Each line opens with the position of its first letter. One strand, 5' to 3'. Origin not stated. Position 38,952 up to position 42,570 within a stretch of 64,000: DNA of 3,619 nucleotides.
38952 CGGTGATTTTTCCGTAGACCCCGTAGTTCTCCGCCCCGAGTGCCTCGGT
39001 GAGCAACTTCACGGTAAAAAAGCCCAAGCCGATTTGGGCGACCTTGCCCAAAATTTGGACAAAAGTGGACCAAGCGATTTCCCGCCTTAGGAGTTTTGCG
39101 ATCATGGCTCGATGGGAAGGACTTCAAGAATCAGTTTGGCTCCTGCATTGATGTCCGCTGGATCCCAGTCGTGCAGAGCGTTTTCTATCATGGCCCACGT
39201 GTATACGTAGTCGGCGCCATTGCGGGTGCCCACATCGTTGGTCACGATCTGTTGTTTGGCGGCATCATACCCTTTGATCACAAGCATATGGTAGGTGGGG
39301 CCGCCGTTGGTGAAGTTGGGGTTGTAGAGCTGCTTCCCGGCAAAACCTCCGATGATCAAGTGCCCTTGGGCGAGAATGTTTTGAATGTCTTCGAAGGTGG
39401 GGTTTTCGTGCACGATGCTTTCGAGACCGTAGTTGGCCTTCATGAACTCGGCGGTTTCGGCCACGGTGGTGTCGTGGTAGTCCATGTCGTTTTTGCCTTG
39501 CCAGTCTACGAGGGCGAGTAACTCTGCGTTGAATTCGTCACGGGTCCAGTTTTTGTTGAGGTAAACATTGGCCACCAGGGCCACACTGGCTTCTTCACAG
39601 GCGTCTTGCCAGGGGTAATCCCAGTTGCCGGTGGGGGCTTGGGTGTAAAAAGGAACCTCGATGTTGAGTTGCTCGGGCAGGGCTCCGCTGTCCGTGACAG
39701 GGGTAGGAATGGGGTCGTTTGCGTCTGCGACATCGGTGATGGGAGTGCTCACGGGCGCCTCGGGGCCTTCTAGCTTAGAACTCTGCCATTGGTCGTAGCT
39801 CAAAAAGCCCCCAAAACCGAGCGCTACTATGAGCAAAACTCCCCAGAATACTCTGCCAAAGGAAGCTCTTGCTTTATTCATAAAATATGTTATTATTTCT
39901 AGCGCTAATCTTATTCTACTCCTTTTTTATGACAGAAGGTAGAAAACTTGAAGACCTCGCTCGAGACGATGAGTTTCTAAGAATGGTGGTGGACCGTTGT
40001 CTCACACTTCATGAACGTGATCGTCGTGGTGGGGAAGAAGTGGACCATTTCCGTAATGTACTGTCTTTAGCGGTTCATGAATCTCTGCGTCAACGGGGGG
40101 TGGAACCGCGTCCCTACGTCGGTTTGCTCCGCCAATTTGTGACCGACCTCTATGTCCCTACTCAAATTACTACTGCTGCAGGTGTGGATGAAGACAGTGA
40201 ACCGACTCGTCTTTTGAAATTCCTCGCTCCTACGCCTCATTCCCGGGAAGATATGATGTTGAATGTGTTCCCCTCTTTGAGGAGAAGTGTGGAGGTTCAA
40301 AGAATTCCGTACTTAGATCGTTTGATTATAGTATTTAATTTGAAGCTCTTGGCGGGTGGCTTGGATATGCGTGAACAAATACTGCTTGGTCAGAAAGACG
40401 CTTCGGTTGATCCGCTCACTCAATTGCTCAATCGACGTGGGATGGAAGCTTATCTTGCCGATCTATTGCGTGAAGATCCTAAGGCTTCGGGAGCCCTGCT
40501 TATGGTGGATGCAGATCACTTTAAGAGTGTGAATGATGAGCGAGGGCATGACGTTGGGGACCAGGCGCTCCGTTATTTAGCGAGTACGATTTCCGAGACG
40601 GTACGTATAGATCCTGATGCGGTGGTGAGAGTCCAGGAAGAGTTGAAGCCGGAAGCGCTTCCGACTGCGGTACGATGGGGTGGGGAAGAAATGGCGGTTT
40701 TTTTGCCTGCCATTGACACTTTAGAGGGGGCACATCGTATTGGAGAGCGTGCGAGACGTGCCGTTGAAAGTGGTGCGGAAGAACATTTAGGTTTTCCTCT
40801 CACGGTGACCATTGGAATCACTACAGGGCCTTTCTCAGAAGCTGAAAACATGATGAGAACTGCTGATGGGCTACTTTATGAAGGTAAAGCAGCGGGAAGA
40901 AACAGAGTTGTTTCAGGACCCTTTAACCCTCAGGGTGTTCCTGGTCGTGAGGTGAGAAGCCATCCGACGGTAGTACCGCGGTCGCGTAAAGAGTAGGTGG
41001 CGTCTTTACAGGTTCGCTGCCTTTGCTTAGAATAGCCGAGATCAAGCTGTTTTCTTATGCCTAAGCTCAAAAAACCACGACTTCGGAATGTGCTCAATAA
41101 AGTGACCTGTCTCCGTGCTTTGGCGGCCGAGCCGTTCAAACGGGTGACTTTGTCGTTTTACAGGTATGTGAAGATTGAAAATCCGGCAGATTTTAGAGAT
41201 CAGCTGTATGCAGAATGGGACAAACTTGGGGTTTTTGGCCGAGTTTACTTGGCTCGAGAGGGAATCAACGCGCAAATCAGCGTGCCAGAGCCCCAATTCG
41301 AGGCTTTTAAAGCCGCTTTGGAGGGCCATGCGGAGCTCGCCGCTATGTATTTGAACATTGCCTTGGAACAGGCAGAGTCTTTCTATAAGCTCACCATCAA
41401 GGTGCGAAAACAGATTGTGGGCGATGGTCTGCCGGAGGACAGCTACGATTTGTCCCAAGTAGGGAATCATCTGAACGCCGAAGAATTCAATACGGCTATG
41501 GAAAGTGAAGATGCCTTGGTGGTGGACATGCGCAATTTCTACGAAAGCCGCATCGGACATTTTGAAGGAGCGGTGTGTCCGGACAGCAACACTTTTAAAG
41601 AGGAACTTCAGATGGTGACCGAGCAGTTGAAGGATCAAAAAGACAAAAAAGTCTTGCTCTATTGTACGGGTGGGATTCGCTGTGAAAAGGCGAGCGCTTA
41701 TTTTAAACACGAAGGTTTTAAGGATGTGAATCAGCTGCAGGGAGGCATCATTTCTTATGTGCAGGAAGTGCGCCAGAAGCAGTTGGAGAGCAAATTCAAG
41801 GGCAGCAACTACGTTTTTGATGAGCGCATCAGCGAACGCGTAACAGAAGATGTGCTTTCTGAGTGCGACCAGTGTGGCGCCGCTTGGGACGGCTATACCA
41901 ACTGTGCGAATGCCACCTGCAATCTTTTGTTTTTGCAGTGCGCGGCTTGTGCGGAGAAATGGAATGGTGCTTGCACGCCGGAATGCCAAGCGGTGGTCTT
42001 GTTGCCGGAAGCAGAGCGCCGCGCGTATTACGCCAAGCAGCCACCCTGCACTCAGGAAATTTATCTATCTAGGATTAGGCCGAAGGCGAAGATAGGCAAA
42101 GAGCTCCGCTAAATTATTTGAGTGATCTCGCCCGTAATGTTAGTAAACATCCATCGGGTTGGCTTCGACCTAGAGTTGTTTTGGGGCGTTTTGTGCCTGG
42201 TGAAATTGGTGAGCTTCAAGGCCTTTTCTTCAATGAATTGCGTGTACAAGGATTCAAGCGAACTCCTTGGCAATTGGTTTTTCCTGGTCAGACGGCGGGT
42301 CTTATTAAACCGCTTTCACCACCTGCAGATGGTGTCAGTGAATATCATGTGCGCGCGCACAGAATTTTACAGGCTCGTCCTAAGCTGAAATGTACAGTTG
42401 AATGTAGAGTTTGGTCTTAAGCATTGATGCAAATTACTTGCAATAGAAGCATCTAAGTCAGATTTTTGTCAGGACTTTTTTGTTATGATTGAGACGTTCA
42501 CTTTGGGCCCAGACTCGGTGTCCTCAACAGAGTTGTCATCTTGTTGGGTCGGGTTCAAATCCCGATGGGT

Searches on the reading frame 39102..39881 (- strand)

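Call 42: search_protein_families(library=pfam, proteins=[window:39102-39881:-], max_evalue=0.01)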
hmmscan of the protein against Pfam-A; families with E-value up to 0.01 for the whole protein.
window:39102-39881:- (259 aa): 1 family
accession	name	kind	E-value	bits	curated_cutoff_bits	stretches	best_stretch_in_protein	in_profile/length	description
PF13529.12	Peptidase_C39_2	-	2.3e-11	44.9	24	1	75-216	2-141/143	Peptidase_C39 like family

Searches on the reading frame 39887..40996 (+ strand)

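Call 42: search_protein_families(library=pfam, proteins=[window:39887-40996:+], max_evalue=0.01)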
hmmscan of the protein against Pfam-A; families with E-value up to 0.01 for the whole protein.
window:39887-40996:+ (369 aa): 1 family
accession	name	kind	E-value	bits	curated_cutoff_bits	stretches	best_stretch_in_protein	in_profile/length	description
PF00990.26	GGDEF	-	3.1e-32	112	23.8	2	172-252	1-82/161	Diguanylate cyclase, GGDEF domain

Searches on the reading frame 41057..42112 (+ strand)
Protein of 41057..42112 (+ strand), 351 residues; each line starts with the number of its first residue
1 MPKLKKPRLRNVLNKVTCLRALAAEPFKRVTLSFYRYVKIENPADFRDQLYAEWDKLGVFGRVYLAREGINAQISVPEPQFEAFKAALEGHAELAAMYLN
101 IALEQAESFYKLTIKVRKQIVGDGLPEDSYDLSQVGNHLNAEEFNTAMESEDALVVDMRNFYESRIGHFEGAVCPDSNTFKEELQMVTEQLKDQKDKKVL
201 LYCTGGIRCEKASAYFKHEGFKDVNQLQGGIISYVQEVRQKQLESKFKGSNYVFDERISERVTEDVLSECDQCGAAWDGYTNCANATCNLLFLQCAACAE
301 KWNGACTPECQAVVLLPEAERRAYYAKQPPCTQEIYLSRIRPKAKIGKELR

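Call 42: search_protein_families(library=pfam, proteins=[window:41057-42112:+], max_evalue=0.01)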
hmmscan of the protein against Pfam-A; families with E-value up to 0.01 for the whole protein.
window:41057-42112:+ (351 aa): 3 families
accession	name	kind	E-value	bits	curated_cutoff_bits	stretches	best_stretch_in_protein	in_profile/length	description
PF17773.7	UPF0176_N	-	3.6e-26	91.8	26.2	1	30-120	2-92/92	UPF0176 acylphosphatase like domain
PF12368.13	Rhodanese_C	-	5.7e-22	78.2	26.9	1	248-311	1-66/66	Rhodanase C-terminal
PF00581.25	Rhodanese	-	3.5e-12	47.1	22.2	1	141-234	2-99/102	Rhodanese-like domain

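Call 47: find_homologous_proteins(query=window:41057-42112:+, max_evalue=1e-60)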
Query window:41057-42112:+ (351 aa): 7986 proteins with E <= 1e-60 among 8000 candidates; the best 120 are listed.
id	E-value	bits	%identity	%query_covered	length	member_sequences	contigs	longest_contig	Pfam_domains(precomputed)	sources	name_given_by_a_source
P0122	7.2e-229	776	100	97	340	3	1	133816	PF12368.14,PF00581.26,PF17773.8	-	-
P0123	3.9e-185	633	79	99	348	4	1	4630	PF12368.14,PF00581.26,PF17773.8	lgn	-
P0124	1.6e-175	601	75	99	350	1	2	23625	PF12368.14,PF00581.26,PF17773.8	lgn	-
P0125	2.2e-170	584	75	96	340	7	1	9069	PF12368.14,PF00581.26,PF17773.8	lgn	-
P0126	1.8e-169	581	75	96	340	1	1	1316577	PF12368.14,PF00581.26,PF17773.8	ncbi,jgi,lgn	ncbi:MAG: rhodanese-related sulfurtransferase [Candidatus Gracilibacteria bacterium]|jgi:UPF0176 pro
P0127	9.1e-169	579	75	96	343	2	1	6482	PF12368.14,PF00581.26,PF17773.8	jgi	-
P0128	1.7e-167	575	74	96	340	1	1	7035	PF12368.14,PF00581.26,PF17773.8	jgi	-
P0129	2.0e-167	574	74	96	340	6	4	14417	PF12368.14,PF00581.26,PF17773.8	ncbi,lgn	-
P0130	3.9e-167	573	74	96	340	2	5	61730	PF12368.14,PF00581.26,PF17773.8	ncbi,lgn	-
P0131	3.7e-166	570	73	96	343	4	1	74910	PF12368.14,PF00581.26,PF17773.8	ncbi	-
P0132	1.7e-165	568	69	99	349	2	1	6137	PF12368.14,PF00581.26,PF17773.8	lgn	-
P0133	1.5e-164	565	72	96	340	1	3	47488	PF12368.14,PF00581.26,PF17773.8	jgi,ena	jgi:UPF0176 protein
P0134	6.3e-160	550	68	98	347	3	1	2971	PF12368.14,PF00581.26,PF17773.8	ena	-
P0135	1.7e-159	548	68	98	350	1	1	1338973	PF12368.14,PF00581.26,PF17773.8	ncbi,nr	ncbi:rhodanese-related sulfurtransferase [Candidatus Peregrinibacteria bacterium]|nr:MAG: rhodanese-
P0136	1.0e-157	543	70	96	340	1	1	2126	PF12368.14,PF00581.26,PF17773.8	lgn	-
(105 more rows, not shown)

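Call 48: find_encoding_contigs(protein=P0123, flank=10000, max_places=2)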
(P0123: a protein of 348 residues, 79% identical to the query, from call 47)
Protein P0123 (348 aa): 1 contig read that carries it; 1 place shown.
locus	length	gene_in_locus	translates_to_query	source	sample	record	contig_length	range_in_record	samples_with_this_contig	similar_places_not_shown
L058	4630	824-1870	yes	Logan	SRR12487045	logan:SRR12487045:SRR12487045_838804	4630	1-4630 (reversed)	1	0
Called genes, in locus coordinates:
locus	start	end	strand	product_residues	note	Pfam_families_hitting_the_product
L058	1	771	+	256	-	?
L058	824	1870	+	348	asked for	PF17773:UPF0176_N, PF00581:Rhodanese, PF12368:Rhodanese_C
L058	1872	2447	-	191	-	PF09351:DUF1993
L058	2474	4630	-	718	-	?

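Call 49: find_encoding_contigs(protein=P0124, flank=10000, max_places=2)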
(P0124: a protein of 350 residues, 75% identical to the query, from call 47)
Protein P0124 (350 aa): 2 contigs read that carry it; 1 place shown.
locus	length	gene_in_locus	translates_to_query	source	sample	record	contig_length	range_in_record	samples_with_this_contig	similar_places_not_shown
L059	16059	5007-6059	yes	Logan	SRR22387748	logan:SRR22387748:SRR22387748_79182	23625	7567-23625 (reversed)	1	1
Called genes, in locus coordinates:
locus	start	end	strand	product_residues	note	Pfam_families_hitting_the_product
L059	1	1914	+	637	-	?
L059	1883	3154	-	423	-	PF01943:Polysacc_synt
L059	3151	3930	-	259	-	PF13529:Peptidase_C39_2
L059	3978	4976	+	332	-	PF00990:GGDEF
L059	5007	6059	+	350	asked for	PF17773:UPF0176_N, PF00581:Rhodanese, PF12368:Rhodanese_C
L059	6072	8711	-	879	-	PF07705:CARDB, PF00395:SLH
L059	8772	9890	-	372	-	PF07907:YibE_F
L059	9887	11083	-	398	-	PF17785:PUA_3, PF10672:Methyltrans_SAM, PF03602:Cons_hypoth95, PF05175:MTS (weak)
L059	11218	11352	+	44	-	-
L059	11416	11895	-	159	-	-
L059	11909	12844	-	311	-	PF00578:AhpC-TSA, PF08534:Redoxin, PF13905:Thioredoxin_8, PF17991:Thioredoxin_10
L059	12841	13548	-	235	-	PF02683:DsbD_TM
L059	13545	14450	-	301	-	PF01734:Patatin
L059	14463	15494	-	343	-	PF02547:Queuosine_synth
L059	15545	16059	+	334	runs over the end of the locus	PF13354:Beta-lactamase2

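Call 50: find_encoding_contigs(protein=P0126, flank=10000, max_places=2)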
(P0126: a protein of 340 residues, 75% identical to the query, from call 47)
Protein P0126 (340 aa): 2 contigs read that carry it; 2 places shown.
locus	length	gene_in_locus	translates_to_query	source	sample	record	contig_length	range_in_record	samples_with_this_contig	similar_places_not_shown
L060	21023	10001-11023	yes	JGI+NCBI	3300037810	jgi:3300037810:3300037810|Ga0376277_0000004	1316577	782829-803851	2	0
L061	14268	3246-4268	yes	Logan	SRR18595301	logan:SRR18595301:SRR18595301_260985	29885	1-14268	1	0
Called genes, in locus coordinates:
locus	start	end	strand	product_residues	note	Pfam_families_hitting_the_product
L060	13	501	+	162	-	-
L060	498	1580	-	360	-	PF04055:Radical_SAM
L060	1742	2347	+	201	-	PF13529:Peptidase_C39_2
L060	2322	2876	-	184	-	PF18915:DUF5667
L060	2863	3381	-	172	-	PF04542:Sigma70_r2, PF07638:Sigma70_ECF (weak), PF08281:Sigma70_r4_2, PF04545:Sigma70_r4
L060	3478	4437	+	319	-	PF00056:Ldh_1_N, PF02866:Ldh_1_C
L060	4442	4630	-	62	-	-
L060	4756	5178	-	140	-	PF00903:Glyoxalase, PF22677:Ble-like_N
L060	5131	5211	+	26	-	-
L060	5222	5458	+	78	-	-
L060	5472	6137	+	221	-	-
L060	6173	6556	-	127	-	-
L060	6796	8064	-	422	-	-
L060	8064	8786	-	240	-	PF13529:Peptidase_C39_2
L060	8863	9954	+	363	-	PF00990:GGDEF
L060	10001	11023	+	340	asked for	PF17773:UPF0176_N, PF00581:Rhodanese, PF12368:Rhodanese_C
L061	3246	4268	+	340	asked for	PF17773:UPF0176_N, PF00581:Rhodanese, PF12368:Rhodanese_C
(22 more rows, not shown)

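Call 67: find_encoding_contigs(protein=P0122, flank=2500, max_places=10)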
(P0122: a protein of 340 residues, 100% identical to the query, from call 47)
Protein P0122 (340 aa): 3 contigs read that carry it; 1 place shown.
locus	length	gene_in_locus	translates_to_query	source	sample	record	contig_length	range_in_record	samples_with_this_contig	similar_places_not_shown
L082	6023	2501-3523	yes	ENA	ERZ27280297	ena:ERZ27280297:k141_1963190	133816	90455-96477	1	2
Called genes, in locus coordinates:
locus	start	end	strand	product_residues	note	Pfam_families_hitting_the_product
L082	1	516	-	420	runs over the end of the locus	PF01943:Polysacc_synt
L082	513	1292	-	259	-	PF13529:Peptidase_C39_2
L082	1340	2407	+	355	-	PF00990:GGDEF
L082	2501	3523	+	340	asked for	PF17773:UPF0176_N, PF00581:Rhodanese, PF12368:Rhodanese_C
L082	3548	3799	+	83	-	-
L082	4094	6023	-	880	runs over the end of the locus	PF07705:CARDB, PF00395:SLH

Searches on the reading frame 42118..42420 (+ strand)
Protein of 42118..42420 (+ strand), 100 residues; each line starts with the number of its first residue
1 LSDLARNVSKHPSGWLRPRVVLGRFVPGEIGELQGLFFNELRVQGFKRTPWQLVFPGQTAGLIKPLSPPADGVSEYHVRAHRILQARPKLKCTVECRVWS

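Call 42: search_protein_families(library=pfam, proteins=[window:42118-42420:+], max_evalue=0.01)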
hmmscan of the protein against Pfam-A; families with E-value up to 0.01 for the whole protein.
window:42118-42420:+ (100 aa): 0 families

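Call 79: search_protein_families(library=pfam, proteins=[window:42118-42420:+], max_evalue=10)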
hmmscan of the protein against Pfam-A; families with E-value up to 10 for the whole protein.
window:42118-42420:+ (100 aa): 1 family
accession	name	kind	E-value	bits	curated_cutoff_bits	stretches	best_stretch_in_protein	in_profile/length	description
PF20938.3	DUF2264_C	-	0.055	13.2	27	1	66-88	115-137/266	DUF2264 C-terminal domain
